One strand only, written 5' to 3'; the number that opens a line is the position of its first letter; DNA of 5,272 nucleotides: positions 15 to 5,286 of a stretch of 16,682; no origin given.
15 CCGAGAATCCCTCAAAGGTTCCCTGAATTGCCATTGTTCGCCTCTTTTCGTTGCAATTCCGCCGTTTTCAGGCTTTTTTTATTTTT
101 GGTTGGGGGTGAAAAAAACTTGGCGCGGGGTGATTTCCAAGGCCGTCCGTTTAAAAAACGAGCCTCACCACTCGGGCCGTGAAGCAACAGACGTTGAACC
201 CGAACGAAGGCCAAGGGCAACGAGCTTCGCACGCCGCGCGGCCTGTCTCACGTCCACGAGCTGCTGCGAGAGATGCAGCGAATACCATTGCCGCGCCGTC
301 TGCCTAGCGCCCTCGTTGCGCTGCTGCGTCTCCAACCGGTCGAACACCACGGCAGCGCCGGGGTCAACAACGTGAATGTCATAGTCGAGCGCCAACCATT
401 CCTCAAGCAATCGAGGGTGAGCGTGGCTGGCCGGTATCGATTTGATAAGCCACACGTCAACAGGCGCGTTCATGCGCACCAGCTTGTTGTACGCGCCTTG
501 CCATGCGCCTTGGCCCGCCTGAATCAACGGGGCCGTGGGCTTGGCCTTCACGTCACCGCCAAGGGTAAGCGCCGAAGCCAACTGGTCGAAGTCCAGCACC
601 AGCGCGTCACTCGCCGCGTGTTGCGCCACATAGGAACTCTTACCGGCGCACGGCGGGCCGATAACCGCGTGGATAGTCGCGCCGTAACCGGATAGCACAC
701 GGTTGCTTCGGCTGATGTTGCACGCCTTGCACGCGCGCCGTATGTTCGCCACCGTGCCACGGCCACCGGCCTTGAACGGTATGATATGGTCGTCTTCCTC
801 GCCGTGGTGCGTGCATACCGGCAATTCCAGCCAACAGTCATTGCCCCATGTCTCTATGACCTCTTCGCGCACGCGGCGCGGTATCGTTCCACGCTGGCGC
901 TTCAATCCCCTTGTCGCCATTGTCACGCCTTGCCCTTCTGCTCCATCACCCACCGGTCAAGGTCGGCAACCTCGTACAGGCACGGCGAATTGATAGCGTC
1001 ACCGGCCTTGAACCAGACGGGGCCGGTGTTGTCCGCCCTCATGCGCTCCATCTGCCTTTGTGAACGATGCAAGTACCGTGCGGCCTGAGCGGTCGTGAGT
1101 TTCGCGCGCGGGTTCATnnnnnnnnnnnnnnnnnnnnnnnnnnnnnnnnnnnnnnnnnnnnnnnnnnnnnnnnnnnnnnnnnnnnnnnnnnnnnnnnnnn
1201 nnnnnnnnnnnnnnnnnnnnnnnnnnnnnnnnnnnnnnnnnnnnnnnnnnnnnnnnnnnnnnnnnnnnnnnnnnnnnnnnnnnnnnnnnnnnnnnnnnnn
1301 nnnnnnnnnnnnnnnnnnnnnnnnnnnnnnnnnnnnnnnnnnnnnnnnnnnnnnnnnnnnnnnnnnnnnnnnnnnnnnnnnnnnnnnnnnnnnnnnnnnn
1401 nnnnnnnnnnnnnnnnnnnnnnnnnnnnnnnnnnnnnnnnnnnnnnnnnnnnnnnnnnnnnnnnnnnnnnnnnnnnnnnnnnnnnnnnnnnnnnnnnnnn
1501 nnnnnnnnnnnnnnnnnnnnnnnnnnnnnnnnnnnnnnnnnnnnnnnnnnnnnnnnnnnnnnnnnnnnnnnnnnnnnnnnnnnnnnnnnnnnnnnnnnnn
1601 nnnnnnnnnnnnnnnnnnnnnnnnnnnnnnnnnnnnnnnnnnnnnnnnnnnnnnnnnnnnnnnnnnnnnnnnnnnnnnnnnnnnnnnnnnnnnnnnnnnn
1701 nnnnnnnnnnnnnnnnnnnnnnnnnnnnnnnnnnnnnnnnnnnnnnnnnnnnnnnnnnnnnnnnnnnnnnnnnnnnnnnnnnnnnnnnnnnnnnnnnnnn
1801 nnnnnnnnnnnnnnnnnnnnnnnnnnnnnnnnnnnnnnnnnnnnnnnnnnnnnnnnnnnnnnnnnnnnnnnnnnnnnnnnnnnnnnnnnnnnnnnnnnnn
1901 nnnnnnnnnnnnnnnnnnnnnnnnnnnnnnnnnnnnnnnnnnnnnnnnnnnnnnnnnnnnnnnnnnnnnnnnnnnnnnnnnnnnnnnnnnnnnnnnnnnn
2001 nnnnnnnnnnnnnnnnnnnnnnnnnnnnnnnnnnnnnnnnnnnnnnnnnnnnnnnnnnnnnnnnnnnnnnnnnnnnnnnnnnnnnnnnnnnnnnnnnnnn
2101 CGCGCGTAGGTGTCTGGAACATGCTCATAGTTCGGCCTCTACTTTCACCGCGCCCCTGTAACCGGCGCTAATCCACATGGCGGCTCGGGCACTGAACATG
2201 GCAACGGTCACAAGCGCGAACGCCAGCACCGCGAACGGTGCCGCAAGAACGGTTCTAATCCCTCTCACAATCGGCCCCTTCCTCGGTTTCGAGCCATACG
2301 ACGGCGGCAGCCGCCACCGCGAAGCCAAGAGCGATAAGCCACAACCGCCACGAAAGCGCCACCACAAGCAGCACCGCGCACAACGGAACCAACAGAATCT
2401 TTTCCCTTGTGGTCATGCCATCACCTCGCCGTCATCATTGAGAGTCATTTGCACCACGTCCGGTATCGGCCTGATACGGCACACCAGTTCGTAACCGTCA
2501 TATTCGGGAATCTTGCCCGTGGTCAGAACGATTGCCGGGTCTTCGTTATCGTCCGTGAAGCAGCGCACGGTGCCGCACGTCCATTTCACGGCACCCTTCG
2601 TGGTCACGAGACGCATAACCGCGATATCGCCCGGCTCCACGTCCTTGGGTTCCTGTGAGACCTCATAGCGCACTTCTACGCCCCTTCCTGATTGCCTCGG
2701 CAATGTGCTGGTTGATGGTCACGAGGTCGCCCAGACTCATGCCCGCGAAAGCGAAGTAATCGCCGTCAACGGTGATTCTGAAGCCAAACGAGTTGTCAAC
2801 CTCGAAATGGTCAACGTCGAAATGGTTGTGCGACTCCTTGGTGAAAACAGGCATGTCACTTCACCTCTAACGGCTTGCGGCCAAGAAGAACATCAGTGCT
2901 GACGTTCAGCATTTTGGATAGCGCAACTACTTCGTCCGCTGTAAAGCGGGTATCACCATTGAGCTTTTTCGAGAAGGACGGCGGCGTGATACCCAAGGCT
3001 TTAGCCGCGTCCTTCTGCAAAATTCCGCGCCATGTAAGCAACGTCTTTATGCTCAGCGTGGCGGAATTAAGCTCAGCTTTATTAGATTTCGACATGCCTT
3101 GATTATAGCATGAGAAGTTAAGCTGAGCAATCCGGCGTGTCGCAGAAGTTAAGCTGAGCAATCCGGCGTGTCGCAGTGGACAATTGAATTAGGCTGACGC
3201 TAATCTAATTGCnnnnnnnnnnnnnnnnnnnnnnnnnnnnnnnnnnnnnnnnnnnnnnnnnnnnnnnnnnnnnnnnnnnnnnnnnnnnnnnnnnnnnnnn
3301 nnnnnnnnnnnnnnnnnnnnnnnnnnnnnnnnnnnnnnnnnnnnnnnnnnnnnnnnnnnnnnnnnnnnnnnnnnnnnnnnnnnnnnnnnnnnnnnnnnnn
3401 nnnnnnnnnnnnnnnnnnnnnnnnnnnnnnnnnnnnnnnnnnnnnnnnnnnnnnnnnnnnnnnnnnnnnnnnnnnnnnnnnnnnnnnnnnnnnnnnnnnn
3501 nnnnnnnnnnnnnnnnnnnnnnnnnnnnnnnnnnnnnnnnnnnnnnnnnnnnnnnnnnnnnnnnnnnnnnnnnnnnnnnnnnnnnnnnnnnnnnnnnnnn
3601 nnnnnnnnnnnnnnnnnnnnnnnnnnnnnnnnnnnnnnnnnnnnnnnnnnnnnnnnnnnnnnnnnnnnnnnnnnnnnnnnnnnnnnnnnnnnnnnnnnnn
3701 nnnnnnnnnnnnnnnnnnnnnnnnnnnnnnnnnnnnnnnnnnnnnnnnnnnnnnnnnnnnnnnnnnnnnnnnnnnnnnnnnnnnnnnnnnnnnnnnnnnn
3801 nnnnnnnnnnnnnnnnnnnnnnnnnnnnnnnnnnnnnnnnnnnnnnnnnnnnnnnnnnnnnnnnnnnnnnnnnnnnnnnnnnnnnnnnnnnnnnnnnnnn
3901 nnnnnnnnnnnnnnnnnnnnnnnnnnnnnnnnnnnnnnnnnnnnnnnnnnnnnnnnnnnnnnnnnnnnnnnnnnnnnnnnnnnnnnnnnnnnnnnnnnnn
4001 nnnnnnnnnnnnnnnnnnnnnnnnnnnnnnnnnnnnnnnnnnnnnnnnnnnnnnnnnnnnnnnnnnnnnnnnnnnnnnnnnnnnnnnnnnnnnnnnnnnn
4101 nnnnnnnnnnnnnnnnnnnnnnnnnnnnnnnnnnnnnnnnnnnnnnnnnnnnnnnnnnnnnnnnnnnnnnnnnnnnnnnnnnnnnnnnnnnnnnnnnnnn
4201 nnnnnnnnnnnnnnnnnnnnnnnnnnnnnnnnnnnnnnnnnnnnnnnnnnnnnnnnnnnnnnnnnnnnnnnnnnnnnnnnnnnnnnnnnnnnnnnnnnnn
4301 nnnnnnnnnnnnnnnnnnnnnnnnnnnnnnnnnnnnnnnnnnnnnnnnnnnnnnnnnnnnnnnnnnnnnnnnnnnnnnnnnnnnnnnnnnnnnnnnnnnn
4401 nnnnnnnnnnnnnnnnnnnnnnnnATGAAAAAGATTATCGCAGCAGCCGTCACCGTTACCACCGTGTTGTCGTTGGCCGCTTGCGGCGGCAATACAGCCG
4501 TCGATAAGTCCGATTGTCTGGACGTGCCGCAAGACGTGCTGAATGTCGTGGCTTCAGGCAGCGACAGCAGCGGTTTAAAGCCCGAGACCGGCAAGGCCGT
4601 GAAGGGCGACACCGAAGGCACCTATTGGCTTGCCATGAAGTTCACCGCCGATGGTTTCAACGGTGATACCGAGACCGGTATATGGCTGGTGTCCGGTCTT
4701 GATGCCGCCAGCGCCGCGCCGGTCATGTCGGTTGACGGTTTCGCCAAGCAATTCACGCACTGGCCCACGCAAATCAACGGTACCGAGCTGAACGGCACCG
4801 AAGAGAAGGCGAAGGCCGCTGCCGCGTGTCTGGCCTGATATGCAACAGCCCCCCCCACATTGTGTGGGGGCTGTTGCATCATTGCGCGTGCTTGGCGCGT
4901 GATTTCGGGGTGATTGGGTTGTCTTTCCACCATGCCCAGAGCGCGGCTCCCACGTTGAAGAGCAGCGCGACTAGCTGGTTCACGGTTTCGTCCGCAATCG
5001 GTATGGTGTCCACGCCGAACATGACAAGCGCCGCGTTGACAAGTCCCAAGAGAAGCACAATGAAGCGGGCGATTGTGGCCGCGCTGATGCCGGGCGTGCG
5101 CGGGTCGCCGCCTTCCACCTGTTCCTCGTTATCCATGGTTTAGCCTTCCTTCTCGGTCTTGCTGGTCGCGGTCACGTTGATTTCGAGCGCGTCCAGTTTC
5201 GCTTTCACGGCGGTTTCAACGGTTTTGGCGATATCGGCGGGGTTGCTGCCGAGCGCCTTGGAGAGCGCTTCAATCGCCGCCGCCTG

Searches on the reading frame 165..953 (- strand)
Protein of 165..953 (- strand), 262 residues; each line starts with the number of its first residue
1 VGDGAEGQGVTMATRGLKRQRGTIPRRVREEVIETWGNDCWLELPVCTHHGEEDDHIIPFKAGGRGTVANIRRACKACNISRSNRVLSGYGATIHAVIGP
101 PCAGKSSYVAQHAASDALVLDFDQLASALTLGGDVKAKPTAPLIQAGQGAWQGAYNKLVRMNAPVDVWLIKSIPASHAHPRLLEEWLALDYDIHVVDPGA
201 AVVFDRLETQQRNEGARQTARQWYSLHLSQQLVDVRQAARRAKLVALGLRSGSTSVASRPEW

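Call 9: search_protein_families(library=pfam, proteins=[window:165-953:-], max_evalue=0.01)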
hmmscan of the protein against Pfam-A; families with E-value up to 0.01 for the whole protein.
window:165-953:- (262 aa): 3 families
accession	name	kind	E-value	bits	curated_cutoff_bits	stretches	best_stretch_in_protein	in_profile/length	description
PF01844.29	HNH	-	4.3e-06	27.2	21.4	1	53-85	15-47/47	HNH endonuclease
PF14279.12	HNH_5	-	1.1e-05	25.7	27.5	1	53-83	14-44/56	HNH endonuclease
PF13671.12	AAA_33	-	2.6e-05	25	27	1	95-218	2-126/143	AAA domain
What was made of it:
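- On IscB omega RNA (HEARO): The HNH protein is 262 aa with an AAA_33-like domain and no RuvC (call 9).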

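Call 10: search_protein_families(library=phrogs, proteins=[window:165-953:-], max_evalue=0.01)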
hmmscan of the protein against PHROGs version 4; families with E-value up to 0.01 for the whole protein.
window:165-953:- (262 aa): 22 families
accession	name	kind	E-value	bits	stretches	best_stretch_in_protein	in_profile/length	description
phrog_4581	-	head and packaging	4e-24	86.7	1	47-227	71-259/395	terminase small subunit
phrog_9644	-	head and packaging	8.7e-17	62.4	1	92-240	2-145/341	head maturation protease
phrog_5718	-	DNA, RNA and nucleotide metabolism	1.5e-08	35.1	1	20-96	111-187/394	HNH endonuclease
phrog_338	-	DNA, RNA and nucleotide metabolism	1e-07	32.7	1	11-88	179-265/340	HNH endonuclease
phrog_333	-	DNA, RNA and nucleotide metabolism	3.6e-07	31.4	1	18-84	12-80/138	HNH endonuclease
phrog_8660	-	DNA, RNA and nucleotide metabolism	1e-06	30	1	54-87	148-181/196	HNH endonuclease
phrog_2118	-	DNA, RNA and nucleotide metabolism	3.1e-06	28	1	29-94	168-233/301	HNH endonuclease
phrog_2214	-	DNA, RNA and nucleotide metabolism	6.6e-06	26.5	1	23-87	179-241/429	HNH endonuclease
phrog_2071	-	other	1.9e-05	25.6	1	93-145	17-64/282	ATPase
phrog_6050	-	DNA, RNA and nucleotide metabolism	6.7e-05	22.9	1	21-86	295-361/402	HNH endonuclease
phrog_16726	-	DNA, RNA and nucleotide metabolism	9.8e-05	23.2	1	55-90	113-148/308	HNH endonuclease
phrog_16986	-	unknown function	0.00054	20.6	1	21-89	4-72/248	-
phrog_144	-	DNA, RNA and nucleotide metabolism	0.00055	20.6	1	19-92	66-142/175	HNH endonuclease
phrog_1035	-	DNA, RNA and nucleotide metabolism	0.00074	20.5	1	29-88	151-216/271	endonuclease VII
phrog_1271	-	DNA, RNA and nucleotide metabolism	0.00082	19.8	1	23-86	252-319/361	HNH endonuclease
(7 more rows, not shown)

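Call 108: search_protein_families(library=ncbifam, proteins=[window:165-953:-], max_evalue=0.01)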
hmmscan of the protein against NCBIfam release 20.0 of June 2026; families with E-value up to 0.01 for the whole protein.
window:165-953:- (262 aa): 1 family
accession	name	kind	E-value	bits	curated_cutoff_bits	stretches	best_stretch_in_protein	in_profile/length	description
NF040563.1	guided_IscB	equivalog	0.00051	19.3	175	1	26-87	181-240/314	RNA-guided endonuclease IscB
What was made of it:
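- On IscB omega RNA (HEARO): It scores 19 bits against the 175-bit cut-off for guided_IscB (call 108).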

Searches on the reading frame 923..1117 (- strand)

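Call 9: search_protein_families(library=pfam, proteins=[window:923-1117:-], max_evalue=0.01)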
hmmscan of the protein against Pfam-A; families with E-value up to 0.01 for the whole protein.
window:923-1117:- (64 aa): 1 family
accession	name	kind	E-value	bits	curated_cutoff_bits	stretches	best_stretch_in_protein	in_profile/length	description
PF12728.13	HTH_17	-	1.3e-05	25.8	27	1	7-60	2-50/51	Helix-turn-helix domain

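Call 10: search_protein_families(library=phrogs, proteins=[window:923-1117:-], max_evalue=0.01)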
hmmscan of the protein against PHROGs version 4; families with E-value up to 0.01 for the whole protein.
window:923-1117:- (64 aa): 1 family
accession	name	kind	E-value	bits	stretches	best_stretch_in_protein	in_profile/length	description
phrog_66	-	integration and excision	0.0004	21.2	1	4-63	91-146/412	excisionase and transcriptional regulator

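Call 108: search_protein_families(library=ncbifam, proteins=[window:923-1117:-], max_evalue=0.01)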
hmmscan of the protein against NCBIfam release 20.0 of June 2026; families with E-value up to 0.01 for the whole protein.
window:923-1117:- (64 aa): 0 families

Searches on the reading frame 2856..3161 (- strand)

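Call 9: search_protein_families(library=pfam, proteins=[window:2856-3161:-], max_evalue=0.01)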
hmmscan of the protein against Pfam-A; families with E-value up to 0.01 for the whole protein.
window:2856-3161:- (101 aa): 4 families
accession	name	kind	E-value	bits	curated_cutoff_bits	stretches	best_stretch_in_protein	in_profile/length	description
PF01381.28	HTH_3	-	1.1e-07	32.2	23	1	38-92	1-55/55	Helix-turn-helix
PF13560.12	HTH_31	-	0.00011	22.8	27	1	44-90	12-59/64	Helix-turn-helix domain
PF13443.12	HTH_26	-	0.00024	21.7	22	1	39-89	3-54/63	Cro/C1-type HTH DNA-binding domain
PF13744.12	HTH_37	-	0.0015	18.7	27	1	27-71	15-56/80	Helix-turn-helix domain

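Call 10: search_protein_families(library=phrogs, proteins=[window:2856-3161:-], max_evalue=0.01)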
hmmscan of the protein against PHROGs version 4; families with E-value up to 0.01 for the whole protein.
window:2856-3161:- (101 aa): 13 families
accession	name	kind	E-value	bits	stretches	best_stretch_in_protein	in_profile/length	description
phrog_8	-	transcription regulation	1.8e-07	32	1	24-96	67-139/346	transcriptional regulator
phrog_2328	-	transcription regulation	4.7e-07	30.6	1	39-90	21-72/128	transcriptional repressor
phrog_3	-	transcription regulation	6.4e-07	30.5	1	36-95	91-148/430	transcriptional repressor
phrog_4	-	transcription regulation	1.3e-06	28.7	1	36-96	140-195/400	transcriptional repressor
phrog_2967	-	transcription regulation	2.2e-06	28.4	1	36-96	13-73/225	transcriptional regulator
phrog_2439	-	transcription regulation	2.3e-05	24.5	1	37-96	11-70/367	transcriptional regulator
phrog_4583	-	transcription regulation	3.5e-05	24.8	1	37-96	14-73/81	transcriptional repressor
phrog_34939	-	unknown function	6.3e-05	23.7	1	38-95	14-72/280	-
phrog_7241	-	transcription regulation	0.0002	22.4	1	36-93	64-121/122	transcriptional regulator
phrog_2339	-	DNA, RNA and nucleotide metabolism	0.00063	20.7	1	34-89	26-82/98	HTH DNA binding protein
phrog_1381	-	moron, auxiliary metabolic gene and host takeover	0.0035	17.7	1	41-92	21-72/264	plasmid antitoxin with HTH domain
phrog_1468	-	transcription regulation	0.0067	17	0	30-69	4-43/67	transcriptional repressor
phrog_101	-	transcription regulation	0.0071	17.1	1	50-84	39-76/203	CII-like transcriptional activator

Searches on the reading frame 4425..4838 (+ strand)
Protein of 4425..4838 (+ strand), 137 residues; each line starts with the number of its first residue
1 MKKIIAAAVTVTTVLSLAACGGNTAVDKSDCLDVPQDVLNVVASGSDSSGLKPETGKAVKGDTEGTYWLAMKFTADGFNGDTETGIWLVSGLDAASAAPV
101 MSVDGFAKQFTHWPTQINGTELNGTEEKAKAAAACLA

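Call 24: search_protein_families(library=phrogs, proteins=[window:4425-4838:+], max_evalue=0.001)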
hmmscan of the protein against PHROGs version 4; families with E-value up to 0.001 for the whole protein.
window:4425-4838:+ (137 aa): 1 family
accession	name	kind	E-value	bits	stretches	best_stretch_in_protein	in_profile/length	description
phrog_542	-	unknown function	0.00019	23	1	1-49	1-47/97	-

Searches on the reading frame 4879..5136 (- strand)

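Call 24: search_protein_families(library=phrogs, proteins=[window:4879-5136:-], max_evalue=0.001)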
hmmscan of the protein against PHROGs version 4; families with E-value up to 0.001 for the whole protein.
window:4879-5136:- (85 aa): 1 family
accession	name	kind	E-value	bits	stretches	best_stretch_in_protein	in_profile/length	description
phrog_263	-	lysis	4.5e-24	85.7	1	16-83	22-89/123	holin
